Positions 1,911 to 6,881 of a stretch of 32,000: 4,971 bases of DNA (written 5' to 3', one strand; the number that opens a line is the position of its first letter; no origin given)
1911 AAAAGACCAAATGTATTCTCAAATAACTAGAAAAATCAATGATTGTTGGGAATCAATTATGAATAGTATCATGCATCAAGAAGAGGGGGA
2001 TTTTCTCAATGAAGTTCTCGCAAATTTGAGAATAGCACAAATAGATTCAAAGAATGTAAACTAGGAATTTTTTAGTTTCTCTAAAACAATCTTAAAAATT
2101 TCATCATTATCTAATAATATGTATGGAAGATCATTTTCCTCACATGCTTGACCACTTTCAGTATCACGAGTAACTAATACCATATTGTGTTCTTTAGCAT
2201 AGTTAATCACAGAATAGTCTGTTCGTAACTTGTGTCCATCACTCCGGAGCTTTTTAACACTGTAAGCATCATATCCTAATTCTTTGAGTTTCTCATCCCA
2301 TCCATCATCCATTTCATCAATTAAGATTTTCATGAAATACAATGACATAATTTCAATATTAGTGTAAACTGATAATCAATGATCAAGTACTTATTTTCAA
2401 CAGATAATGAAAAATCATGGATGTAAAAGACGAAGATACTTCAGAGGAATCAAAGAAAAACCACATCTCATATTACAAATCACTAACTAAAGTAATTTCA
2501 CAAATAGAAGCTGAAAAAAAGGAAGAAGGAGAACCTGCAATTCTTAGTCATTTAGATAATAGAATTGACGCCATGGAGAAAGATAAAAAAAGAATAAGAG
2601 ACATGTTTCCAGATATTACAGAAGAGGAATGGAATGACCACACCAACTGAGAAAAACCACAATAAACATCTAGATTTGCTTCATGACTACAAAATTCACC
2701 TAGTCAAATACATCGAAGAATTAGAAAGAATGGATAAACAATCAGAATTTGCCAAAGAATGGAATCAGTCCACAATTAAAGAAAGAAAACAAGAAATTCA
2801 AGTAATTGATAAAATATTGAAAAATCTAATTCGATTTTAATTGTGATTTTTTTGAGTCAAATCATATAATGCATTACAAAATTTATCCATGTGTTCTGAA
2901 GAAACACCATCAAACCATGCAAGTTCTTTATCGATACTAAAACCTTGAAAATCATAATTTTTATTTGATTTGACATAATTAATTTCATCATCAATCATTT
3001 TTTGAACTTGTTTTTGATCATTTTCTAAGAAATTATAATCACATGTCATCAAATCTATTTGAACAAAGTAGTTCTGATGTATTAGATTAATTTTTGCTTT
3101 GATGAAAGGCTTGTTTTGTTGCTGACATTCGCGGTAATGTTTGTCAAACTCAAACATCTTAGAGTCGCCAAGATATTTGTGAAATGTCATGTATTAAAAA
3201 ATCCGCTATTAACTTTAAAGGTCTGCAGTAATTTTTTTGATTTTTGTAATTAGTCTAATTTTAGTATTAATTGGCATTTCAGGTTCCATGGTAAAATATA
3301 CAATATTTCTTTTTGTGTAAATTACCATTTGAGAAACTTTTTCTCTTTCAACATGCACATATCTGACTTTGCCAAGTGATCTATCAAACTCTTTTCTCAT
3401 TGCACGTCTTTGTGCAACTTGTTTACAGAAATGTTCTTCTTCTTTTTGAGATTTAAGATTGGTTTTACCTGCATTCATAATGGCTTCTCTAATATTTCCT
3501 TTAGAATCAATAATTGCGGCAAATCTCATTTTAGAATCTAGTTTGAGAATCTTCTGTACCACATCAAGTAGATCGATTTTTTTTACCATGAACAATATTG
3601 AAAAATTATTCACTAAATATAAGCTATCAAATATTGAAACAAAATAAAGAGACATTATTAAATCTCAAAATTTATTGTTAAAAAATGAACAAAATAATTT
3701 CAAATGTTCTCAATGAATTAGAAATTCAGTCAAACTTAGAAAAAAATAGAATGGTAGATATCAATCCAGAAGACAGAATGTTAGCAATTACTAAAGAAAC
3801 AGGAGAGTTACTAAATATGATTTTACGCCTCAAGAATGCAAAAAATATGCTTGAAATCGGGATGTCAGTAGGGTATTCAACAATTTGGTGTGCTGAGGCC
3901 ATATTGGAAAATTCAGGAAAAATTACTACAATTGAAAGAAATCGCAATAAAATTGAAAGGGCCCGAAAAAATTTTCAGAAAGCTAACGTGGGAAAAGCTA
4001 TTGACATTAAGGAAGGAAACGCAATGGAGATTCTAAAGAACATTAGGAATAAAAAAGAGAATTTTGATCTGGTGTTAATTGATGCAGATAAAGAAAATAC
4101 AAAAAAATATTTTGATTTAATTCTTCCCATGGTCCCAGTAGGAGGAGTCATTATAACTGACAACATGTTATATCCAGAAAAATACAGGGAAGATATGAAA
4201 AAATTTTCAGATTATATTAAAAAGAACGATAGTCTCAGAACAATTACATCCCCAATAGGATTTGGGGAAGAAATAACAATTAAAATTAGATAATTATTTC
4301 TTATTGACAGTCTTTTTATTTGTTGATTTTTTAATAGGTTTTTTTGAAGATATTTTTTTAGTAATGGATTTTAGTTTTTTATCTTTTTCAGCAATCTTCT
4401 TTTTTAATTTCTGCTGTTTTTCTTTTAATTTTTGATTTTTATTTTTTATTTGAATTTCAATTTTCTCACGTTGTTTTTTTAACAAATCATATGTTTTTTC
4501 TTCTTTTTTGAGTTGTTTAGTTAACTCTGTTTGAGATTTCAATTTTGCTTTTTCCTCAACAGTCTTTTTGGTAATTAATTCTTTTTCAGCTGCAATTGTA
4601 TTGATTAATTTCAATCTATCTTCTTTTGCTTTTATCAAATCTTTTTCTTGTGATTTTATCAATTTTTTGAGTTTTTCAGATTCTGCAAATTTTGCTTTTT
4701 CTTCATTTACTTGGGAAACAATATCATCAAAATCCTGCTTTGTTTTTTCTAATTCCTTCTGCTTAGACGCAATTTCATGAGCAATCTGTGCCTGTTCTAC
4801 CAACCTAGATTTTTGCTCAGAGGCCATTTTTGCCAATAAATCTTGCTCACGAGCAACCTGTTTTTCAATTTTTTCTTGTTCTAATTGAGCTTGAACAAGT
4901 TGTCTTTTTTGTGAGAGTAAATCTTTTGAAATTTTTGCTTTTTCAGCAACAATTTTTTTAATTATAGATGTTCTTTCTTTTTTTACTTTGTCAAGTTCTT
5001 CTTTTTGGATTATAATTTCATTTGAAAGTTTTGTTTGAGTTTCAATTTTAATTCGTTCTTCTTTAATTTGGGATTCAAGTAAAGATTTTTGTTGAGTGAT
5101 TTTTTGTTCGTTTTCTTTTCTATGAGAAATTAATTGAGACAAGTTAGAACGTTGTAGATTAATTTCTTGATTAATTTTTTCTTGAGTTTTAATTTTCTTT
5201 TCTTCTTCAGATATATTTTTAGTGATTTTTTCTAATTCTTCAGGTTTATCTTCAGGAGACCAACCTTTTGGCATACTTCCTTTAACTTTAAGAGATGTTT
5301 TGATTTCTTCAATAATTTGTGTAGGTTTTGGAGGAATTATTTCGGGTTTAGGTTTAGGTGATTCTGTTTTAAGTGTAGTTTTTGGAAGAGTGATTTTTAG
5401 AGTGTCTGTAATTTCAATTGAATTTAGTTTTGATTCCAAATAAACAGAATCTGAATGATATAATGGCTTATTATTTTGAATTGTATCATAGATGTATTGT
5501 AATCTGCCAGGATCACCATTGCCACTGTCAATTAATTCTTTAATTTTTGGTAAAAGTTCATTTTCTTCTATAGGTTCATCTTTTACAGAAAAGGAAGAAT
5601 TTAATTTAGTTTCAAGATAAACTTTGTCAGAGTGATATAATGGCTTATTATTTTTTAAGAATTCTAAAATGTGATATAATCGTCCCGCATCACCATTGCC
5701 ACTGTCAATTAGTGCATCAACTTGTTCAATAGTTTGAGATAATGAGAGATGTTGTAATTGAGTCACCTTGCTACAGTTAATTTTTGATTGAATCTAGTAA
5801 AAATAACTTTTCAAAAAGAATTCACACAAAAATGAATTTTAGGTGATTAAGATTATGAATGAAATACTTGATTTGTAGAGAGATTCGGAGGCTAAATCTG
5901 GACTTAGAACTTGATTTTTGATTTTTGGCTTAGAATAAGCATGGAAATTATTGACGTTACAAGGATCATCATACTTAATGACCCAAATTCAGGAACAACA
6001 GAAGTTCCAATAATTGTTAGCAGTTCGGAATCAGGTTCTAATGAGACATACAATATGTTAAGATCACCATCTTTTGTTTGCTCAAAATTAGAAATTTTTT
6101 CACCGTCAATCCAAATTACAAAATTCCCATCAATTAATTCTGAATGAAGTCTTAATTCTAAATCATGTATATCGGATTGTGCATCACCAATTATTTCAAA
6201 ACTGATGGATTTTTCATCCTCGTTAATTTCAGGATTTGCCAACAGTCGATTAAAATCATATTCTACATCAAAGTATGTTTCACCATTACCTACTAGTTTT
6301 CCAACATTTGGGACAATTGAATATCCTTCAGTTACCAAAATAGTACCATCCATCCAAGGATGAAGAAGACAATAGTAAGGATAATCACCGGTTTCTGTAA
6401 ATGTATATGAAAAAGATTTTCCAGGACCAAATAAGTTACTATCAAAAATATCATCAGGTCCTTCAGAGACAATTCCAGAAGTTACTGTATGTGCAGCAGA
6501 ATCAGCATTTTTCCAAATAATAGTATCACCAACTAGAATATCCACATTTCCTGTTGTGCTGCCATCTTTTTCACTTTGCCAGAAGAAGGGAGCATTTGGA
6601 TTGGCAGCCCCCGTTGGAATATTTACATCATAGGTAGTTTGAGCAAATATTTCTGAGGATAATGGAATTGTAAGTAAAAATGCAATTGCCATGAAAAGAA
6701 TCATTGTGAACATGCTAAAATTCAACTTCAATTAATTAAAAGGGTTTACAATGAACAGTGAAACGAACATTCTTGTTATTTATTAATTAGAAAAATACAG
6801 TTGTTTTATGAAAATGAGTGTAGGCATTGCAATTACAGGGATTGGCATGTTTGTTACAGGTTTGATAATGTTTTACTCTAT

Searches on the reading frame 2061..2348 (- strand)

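Call 55: search_protein_families(library=pfam, max_evalue=0.001, proteins=[window:2061-2348:-])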
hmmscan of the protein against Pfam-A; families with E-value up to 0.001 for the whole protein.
window:2061-2348:- (95 aa): 1 family
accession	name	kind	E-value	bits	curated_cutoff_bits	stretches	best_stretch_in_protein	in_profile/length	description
PF18480.7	DUF5615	-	5.8e-07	29.8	23.8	1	6-63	1-56/110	Domain of unknown function (DUF5615)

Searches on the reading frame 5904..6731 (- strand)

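Call 42: search_protein_families(library=pfam, max_evalue=0.001, proteins=[window:5904-6731:-])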
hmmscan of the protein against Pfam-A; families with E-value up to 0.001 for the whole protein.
window:5904-6731:- (275 aa): 1 family
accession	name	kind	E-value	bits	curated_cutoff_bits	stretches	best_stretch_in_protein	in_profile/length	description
PF00127.26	Copper-bind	-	1.7e-07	32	21.2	1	60-133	16-98/99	Copper binding proteins, plastocyanin/azurin family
